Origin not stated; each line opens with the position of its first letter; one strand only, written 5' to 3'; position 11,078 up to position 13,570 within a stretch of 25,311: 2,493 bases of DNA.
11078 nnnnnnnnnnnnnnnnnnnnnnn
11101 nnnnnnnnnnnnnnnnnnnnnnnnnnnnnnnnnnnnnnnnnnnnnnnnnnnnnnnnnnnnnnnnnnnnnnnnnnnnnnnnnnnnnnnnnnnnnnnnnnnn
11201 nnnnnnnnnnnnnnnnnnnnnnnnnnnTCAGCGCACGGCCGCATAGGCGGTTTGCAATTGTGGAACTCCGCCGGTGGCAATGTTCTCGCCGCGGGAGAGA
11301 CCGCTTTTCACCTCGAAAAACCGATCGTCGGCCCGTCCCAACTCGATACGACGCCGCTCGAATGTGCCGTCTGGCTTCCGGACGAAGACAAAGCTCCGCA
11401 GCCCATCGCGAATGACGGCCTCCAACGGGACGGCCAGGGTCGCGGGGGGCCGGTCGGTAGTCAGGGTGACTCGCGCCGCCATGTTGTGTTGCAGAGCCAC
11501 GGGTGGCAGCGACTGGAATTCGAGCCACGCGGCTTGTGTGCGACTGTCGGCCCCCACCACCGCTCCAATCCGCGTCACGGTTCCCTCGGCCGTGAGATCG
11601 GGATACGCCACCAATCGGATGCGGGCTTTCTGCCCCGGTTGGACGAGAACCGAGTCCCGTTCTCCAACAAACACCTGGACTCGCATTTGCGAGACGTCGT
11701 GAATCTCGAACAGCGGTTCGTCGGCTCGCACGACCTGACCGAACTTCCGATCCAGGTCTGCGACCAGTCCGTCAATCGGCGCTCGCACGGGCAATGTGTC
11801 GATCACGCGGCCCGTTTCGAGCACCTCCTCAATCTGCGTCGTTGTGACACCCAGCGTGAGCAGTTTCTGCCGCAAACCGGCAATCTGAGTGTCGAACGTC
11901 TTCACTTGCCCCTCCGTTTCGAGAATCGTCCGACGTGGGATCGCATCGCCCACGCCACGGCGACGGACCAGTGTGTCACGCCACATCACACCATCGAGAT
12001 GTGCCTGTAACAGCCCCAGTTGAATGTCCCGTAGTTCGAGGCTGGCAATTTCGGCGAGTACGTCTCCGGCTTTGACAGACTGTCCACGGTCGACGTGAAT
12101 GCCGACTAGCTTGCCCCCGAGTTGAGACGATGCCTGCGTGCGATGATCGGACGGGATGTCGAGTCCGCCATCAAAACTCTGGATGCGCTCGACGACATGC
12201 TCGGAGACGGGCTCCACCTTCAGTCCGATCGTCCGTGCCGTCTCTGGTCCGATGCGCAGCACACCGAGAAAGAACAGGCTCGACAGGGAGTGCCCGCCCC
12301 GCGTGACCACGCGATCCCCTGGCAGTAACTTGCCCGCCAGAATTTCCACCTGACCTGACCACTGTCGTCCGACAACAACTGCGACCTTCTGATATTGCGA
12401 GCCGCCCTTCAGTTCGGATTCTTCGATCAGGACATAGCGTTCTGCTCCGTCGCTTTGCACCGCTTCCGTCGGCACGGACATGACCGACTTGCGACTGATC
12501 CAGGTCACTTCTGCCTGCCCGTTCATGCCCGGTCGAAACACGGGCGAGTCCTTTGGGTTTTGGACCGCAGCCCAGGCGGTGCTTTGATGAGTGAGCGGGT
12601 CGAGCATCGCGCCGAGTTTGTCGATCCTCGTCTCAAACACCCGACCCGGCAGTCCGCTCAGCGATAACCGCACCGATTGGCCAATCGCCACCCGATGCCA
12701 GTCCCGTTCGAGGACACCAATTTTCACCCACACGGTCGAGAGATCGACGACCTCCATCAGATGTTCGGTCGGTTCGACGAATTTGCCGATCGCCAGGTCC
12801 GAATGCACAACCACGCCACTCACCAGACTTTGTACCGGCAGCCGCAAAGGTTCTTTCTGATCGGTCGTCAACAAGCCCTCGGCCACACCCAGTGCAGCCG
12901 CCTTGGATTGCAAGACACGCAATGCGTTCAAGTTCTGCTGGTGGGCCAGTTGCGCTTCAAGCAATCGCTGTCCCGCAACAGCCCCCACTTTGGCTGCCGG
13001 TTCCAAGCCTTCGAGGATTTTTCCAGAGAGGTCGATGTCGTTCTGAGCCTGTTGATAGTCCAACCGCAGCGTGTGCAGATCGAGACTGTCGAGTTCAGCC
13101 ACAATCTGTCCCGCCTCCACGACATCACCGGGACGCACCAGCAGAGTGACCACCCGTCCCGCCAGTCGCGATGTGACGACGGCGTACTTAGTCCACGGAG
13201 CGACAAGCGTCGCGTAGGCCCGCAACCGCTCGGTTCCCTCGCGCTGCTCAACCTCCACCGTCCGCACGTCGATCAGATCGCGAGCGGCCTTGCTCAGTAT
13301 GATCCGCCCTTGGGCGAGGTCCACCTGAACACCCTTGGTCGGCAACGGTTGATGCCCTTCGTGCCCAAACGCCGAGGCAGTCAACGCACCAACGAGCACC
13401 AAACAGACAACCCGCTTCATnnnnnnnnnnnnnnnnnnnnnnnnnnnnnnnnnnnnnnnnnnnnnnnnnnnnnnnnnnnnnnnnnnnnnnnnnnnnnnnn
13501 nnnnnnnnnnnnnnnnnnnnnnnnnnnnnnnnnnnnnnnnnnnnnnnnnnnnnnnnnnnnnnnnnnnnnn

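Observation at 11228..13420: Tandem-fused double membrane-fusion protein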

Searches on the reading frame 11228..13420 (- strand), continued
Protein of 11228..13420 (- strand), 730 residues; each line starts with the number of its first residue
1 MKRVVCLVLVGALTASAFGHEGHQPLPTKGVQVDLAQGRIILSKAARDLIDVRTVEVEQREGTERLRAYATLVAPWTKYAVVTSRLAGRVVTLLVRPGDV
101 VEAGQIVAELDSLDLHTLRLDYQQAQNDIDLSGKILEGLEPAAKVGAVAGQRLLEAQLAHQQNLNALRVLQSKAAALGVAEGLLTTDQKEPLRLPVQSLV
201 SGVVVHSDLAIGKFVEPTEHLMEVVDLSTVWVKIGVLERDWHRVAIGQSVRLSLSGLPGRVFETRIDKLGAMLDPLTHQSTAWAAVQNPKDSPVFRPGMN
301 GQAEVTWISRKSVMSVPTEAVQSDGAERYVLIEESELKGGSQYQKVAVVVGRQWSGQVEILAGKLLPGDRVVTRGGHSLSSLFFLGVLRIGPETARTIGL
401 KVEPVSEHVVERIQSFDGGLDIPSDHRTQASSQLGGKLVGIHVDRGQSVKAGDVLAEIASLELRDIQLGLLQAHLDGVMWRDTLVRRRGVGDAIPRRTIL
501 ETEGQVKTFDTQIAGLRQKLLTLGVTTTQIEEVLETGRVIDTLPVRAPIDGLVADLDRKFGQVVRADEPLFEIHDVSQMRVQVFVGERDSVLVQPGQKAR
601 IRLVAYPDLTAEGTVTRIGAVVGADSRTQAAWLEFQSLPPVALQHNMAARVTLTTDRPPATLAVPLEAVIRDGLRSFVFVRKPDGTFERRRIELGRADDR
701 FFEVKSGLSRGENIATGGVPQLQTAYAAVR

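Call 95: search_protein_families(library=pfam, proteins=[L031:15882-17501:+, L031:9971-12196:+, L031:17690-19165:+], max_evalue=0.001)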
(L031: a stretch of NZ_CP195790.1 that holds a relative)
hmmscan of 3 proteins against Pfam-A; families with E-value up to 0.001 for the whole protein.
L031:15882-17501:+ (539 aa): 1 family
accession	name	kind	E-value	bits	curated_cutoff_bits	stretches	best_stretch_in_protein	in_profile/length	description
PF02321.23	OEP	-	2.5e-37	129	22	2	118-294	1-187/187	Outer membrane efflux protein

L031:9971-12196:+ (741 aa): 5 families
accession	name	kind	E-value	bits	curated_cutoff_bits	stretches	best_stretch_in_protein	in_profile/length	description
PF16576.10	HlyD_D23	-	3e-69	233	30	2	421-660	2-214/214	Barrel-sandwich domain of CusB or HlyD membrane-fusion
PF13437.12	HlyD_3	-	6.8e-38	130.1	22.2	2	556-649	2-96/106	HlyD family secretion protein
PF13533.13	Biotin_lipoyl_2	-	3.2e-16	59.1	29.8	2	89-119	2-32/32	Biotin-lipoyl like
PF00364.28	Biotin_lipoyl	-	2.1e-09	37.5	22.1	0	446-468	50-72/73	Biotin-requiring enzyme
PF01551.29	Peptidase_M23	-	8.8e-08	32.7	28.7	0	93-124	47-78/96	Peptidase family M23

L031:17690-19165:+ (491 aa): 2 families
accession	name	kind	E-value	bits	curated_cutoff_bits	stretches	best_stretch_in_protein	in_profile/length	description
PF07228.17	SpoIIE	-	3.2e-43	148.3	25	1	302-490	2-189/192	Stage II sporulation protein E (SpoIIE)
PF00672.30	HAMP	-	2.8e-08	34.4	25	1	200-248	4-52/53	HAMP domain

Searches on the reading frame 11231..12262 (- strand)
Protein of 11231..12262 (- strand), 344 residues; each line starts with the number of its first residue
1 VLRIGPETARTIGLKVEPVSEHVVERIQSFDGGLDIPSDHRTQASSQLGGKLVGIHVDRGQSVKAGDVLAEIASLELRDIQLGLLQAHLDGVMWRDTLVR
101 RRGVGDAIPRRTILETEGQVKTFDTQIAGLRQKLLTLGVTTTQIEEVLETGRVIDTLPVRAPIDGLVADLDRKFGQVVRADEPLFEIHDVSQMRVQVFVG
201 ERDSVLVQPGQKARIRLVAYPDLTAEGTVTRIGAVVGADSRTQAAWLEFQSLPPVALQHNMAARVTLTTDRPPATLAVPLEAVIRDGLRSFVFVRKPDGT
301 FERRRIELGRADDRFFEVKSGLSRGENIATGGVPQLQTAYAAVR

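Call 42: search_protein_families(library=ncbifam, proteins=[window:11231-12262:-], max_evalue=0.00001)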
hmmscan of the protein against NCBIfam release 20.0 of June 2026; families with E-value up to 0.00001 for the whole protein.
window:11231-12262:- (344 aa): 12 families
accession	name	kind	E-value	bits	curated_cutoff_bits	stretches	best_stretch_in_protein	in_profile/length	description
TIGR01730.1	RND_mfp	subfamily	2.4e-36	125.3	94.9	1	158-337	136-314/322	efflux RND transporter periplasmic adaptor subunit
TIGR00999.1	8a0102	subfamily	7.3e-30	104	319.3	1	60-333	1-267/271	CzcB/NccB family metal efflux transporter periplasmic adaptor subunit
TIGR00998.1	8a0101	subfamily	3.7e-16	59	390.8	1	154-236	202-285/334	EmrA/EmrK family multidrug efflux transporter periplasmic adaptor subunit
NF045680.1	DiMtlExpIhpB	equivalog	2.8e-15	56.1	450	1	147-329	128-307/326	divalent metal ion exporter adaptor subunit IhpB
NF007303.0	PRK09783.1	subfamily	6.7e-15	54.4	390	1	123-333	181-389/414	copper/silver efflux system membrane fusion protein CusB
TIGR02971.1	heterocyst_DevB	subfamily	1.4e-11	44.4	129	1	146-238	194-284/327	ABC exporter membrane fusion protein, DevB family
NF007785.0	PRK10476.1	equivalog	1.9e-11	43.4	376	1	154-243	206-295/347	multidrug transporter subunit MdtN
TIGR01843.1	type_I_hlyD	subfamily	4.4e-11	42.4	208.65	1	153-242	267-361/422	HlyD family type I secretion periplasmic adaptor subunit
NF008606.0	PRK11578.1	equivalog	2.9e-09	36.5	342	1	47-331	67-363/371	macrolide transporter subunit MacA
NF008589.1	PRK11556.1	equivalog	4.9e-08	32.3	391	0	45-145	88-184/392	MdtA/MuxA family multidrug efflux RND transporter periplasmic adaptor subunit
NF038010.1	ABC_adapt_DarC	equivalog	1.3e-07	30.7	450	0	144-191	220-265/417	darobactin export ABC transporter periplasmic adaptor subunit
TIGR03794.1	NHLM_micro_HlyD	equivalog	1e-06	27.9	156.2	0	118-215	212-316/421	NHLP bacteriocin system secretion protein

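Call 43: search_protein_families(library=pfam, proteins=[window:11231-12262:-], max_evalue=0.001)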
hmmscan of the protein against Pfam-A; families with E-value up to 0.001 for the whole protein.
window:11231-12262:- (344 aa): 5 families
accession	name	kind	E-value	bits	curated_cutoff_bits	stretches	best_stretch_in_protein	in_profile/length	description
PF16576.10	HlyD_D23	-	2.9e-31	108.9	30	1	37-250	15-202/214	Barrel-sandwich domain of CusB or HlyD membrane-fusion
PF13437.12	HlyD_3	-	2.2e-18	67.4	22.2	1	159-245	2-87/106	HlyD family secretion protein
PF13533.13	Biotin_lipoyl_2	-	1.1e-09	38.3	29.8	1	45-72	4-31/32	Biotin-lipoyl like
PF00364.28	Biotin_lipoyl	-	4.5e-06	26.9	22.1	0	45-72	46-73/73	Biotin-requiring enzyme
PF00529.27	CusB_dom_1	-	5.1e-06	27.1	26.5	0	276-330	15-89/89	Cation efflux system protein CusB domain 1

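Call 77: search_solved_structures(query=window:11231-12262:-, max_evalue=0.01)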
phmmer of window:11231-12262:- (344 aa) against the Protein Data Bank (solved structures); distinct sequences matched with E-value up to 0.01: 14.
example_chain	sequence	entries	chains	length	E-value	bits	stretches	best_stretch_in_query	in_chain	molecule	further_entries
3lnn_A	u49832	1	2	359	3.7e-21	79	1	43-329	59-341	Membrane fusion protein (MFP) heavy metal cation efflux ZneB (CzcB-like)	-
3t51_B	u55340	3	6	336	8.1e-14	54.9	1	124-333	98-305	Cation efflux system protein CusB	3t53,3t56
3h94_A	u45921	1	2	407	1.4e-13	54.2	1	124-333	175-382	Cation efflux system protein cusB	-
3ne5_B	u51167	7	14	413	1.5e-13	54.1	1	124-333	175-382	Cation efflux system protein cusB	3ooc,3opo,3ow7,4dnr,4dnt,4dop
4tko_B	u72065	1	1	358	1.5e-11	47.5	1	127-235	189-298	EmrA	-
20yy_D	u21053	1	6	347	2.4e-11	46.8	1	25-337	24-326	Multidrug efflux RND transporter periplasmic adaptor subunit MexJ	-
4dk0_A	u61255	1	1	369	7e-11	45.3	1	36-217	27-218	Putative MacA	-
4dk1_A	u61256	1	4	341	1e-09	41.5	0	36-74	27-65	Putative MacA, Multidrug resistance protein mexA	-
6vej_P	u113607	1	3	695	5.7e-08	35.7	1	36-333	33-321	Probable Resistance-Nodulation-Cell Division (RND) efflux membrane fusion protein,Probable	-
9qgy_G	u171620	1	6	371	2e-07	33.9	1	41-331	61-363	Macrolide export protein MacA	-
4kks_A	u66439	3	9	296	2.2e-07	33.8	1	142-294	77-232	Membrane fusion protein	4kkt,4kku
3fpp_A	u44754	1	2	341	4.8e-06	29.4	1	42-331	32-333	Macrolide-specific efflux protein macA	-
5nik_D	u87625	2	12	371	5e-06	29.3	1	42-331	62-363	Macrolide export protein MacA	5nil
5a4g_A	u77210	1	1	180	0.0051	19.5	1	274-333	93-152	SILB, SILVER EFFLUX PROTEIN, MFP COMPONENT OF THE THREE COMPONENTS PROTON ANTIPORTER METAL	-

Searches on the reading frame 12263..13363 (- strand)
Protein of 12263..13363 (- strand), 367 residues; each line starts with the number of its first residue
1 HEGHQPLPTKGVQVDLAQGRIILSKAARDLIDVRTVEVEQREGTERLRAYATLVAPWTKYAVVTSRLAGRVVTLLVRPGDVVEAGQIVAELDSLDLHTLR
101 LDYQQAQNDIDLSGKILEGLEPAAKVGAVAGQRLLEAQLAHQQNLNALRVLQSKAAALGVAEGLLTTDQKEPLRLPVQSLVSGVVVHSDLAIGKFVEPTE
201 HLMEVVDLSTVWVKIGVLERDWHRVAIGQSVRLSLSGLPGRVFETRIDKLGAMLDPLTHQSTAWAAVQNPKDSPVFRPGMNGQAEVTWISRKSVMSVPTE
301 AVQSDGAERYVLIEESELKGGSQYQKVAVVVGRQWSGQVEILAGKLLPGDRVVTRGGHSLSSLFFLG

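Call 42: search_protein_families(library=ncbifam, proteins=[window:12263-13363:-], max_evalue=0.00001)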
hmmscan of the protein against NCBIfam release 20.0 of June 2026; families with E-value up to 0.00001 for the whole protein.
window:12263-13363:- (367 aa): 10 families
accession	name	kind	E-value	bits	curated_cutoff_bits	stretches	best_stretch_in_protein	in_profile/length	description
TIGR01730.1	RND_mfp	subfamily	6.8e-37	127.1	94.9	1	33-361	1-314/322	efflux RND transporter periplasmic adaptor subunit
TIGR00999.1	8a0102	subfamily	7.5e-28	97.4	319.3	1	79-357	1-267/271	CzcB/NccB family metal efflux transporter periplasmic adaptor subunit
NF045680.1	DiMtlExpIhpB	equivalog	8.4e-17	61.1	450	1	179-355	142-309/326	divalent metal ion exporter adaptor subunit IhpB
TIGR02971.1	heterocyst_DevB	subfamily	1.1e-12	48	129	1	64-147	20-101/327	ABC exporter membrane fusion protein, DevB family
TIGR00998.1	8a0101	subfamily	4.9e-12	45.4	390.8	1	140-251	171-282/334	EmrA/EmrK family multidrug efflux transporter periplasmic adaptor subunit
NF008606.0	PRK11578.1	equivalog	2.1e-09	37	342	0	202-354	214-362/371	macrolide transporter subunit MacA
TIGR01843.1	type_I_hlyD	subfamily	7.5e-08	31.8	208.65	0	56-95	39-78/422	HlyD family type I secretion periplasmic adaptor subunit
NF007303.0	PRK09783.1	subfamily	1.1e-06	27.4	390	1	166-356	206-388/414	copper/silver efflux system membrane fusion protein CusB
NF008589.1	PRK11556.1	equivalog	4.9e-06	25.7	391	0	33-197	59-215/392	MdtA/MuxA family multidrug efflux RND transporter periplasmic adaptor subunit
NF002939.0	PRK03598.1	equivalog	5.7e-06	25.7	393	0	64-97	48-81/332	secretion protein HlyD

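Call 43: search_protein_families(library=pfam, proteins=[window:12263-13363:-], max_evalue=0.001)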
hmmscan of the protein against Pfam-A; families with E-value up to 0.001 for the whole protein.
window:12263-13363:- (367 aa): 3 families
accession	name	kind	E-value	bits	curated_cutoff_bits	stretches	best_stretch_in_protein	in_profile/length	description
PF16576.10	HlyD_D23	-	3.5e-30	105.3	30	1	45-280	4-212/214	Barrel-sandwich domain of CusB or HlyD membrane-fusion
PF13437.12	HlyD_3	-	1e-16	62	22.2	1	177-279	2-106/106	HlyD family secretion protein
PF13533.13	Biotin_lipoyl_2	-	6.1e-06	26.4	29.8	1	63-92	3-32/32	Biotin-lipoyl like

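Call 76: search_solved_structures(query=window:12263-13363:-, max_evalue=0.01)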
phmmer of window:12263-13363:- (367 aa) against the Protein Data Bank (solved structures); distinct sequences matched with E-value up to 0.01: 11.
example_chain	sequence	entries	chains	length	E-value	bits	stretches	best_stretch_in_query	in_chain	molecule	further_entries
3lnn_A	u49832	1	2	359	2.1e-17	66.6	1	54-360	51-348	Membrane fusion protein (MFP) heavy metal cation efflux ZneB (CzcB-like)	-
4dk1_A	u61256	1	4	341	5.1e-08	35.7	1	62-260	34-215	Putative MacA, Multidrug resistance protein mexA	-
20yy_D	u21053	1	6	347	2.6e-07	33.4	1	64-357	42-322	Multidrug efflux RND transporter periplasmic adaptor subunit MexJ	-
4dk0_A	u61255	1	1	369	9.8e-06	28.3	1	62-261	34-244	Putative MacA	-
3t51_B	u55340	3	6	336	0.00017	24.1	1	165-356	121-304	Cation efflux system protein CusB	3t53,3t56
9qgy_G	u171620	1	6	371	0.00018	24.1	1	63-354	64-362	Macrolide export protein MacA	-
3ne5_B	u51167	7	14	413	0.00033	23.2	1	165-356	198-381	Cation efflux system protein cusB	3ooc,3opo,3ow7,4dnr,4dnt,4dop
3h94_A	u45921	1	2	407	0.00033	23.2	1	165-356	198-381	Cation efflux system protein cusB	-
3fpp_A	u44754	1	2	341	0.00036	23.1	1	63-354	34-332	Macrolide-specific efflux protein macA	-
4kks_A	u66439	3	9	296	0.00037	23.1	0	173-362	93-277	Membrane fusion protein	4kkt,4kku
5nik_D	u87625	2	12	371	0.00052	22.6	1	63-354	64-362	Macrolide export protein MacA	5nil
